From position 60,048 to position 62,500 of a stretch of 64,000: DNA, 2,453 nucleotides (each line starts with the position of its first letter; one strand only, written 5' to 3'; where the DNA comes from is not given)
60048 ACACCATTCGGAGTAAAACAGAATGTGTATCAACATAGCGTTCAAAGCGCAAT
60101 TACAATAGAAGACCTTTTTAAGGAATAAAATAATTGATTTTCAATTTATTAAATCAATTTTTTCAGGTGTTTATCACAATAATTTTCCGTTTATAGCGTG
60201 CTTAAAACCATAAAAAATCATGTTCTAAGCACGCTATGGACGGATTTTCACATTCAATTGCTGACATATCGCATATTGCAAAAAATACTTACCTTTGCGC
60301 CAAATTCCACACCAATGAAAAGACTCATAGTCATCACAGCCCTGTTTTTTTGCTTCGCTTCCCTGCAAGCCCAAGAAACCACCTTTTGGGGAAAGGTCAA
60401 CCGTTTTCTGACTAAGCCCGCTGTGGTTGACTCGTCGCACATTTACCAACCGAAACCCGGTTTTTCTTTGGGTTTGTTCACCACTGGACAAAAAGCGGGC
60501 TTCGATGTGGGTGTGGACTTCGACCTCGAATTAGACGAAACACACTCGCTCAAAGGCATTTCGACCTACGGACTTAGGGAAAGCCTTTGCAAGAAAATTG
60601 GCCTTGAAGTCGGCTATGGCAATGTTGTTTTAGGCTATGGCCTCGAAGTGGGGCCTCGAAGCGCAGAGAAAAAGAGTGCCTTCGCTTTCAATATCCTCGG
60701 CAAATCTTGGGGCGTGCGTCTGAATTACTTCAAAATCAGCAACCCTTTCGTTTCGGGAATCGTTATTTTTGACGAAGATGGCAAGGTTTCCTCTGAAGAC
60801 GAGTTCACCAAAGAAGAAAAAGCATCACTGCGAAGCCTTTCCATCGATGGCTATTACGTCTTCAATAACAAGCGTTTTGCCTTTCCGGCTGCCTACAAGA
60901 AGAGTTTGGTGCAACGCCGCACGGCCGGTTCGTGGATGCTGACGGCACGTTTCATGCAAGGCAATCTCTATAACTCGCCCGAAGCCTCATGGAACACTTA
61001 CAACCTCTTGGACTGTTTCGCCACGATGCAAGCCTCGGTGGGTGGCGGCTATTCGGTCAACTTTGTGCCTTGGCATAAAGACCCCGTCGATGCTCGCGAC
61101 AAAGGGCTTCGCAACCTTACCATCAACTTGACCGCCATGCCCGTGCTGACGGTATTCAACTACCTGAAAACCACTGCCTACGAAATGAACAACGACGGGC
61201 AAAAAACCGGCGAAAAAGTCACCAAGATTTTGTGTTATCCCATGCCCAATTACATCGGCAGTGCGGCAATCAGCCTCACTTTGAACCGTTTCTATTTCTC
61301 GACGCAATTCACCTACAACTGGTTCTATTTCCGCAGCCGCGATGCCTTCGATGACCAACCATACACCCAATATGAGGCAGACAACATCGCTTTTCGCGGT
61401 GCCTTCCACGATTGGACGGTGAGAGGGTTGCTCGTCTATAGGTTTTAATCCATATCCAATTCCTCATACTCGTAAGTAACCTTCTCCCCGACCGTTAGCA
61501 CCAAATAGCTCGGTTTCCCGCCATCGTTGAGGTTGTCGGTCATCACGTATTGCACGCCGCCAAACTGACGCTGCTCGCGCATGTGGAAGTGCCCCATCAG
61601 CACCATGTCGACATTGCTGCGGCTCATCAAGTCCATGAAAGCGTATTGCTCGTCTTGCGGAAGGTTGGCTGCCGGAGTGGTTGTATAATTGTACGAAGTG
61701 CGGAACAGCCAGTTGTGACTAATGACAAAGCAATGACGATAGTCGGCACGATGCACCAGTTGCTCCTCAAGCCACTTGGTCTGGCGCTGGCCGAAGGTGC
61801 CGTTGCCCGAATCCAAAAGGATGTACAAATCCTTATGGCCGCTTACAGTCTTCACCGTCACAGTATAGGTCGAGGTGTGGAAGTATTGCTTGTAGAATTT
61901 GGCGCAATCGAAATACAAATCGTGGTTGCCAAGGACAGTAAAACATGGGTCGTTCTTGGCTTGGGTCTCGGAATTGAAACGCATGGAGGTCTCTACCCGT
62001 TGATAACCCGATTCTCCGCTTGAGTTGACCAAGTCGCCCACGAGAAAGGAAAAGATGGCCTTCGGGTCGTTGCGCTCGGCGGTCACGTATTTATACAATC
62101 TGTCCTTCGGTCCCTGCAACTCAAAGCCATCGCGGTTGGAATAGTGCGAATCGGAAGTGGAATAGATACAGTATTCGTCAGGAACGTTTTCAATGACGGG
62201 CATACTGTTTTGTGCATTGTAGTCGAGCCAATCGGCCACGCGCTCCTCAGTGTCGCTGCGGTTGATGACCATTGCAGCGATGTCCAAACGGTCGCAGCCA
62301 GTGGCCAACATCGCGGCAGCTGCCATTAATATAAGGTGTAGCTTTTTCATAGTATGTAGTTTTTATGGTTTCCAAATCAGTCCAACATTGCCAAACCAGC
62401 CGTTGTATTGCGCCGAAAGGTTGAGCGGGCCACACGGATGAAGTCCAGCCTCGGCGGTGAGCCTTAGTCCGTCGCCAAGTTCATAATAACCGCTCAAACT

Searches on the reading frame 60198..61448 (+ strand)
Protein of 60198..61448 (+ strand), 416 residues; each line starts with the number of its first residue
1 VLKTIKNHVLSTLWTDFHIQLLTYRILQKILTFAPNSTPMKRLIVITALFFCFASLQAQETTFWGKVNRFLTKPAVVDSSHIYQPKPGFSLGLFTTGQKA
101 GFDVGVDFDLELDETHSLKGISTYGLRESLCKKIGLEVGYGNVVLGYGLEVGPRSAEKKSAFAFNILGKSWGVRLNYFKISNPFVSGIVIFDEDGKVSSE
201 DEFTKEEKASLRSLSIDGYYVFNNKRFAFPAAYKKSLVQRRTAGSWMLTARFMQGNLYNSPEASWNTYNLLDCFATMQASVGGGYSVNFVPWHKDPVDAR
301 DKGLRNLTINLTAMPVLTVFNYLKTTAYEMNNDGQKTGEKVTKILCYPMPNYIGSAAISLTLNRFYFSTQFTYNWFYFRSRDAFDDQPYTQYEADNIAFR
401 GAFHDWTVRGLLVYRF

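Call 86: search_protein_families(library=pfam, proteins=[window:60198-61448:+], max_evalue=0.00001)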
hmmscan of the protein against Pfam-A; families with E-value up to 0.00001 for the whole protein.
window:60198-61448:+ (416 aa): 1 family
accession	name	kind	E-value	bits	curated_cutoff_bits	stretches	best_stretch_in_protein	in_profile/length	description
PF14391.12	DUF4421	-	4.5e-25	89.2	32.1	1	133-380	47-281/302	Domain of unknown function (DUF4421)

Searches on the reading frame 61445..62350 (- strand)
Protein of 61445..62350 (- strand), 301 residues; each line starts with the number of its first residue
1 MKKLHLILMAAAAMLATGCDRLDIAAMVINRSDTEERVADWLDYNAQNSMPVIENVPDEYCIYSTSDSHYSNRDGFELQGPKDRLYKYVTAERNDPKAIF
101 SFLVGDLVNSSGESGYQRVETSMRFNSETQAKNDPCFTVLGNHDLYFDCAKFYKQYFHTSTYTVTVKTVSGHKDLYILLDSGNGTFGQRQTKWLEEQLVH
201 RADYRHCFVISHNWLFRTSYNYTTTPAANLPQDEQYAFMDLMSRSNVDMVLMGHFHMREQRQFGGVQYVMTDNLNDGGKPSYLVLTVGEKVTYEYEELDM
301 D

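Call 86: search_protein_families(library=pfam, proteins=[window:61445-62350:-], max_evalue=0.00001)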
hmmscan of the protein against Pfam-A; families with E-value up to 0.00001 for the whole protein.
window:61445-62350:- (301 aa): 1 family
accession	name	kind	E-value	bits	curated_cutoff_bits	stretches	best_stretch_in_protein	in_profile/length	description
PF00149.33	Metallophos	-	4.6e-12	47.2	21.5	1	65-257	6-190/191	Calcineurin-like phosphoesterase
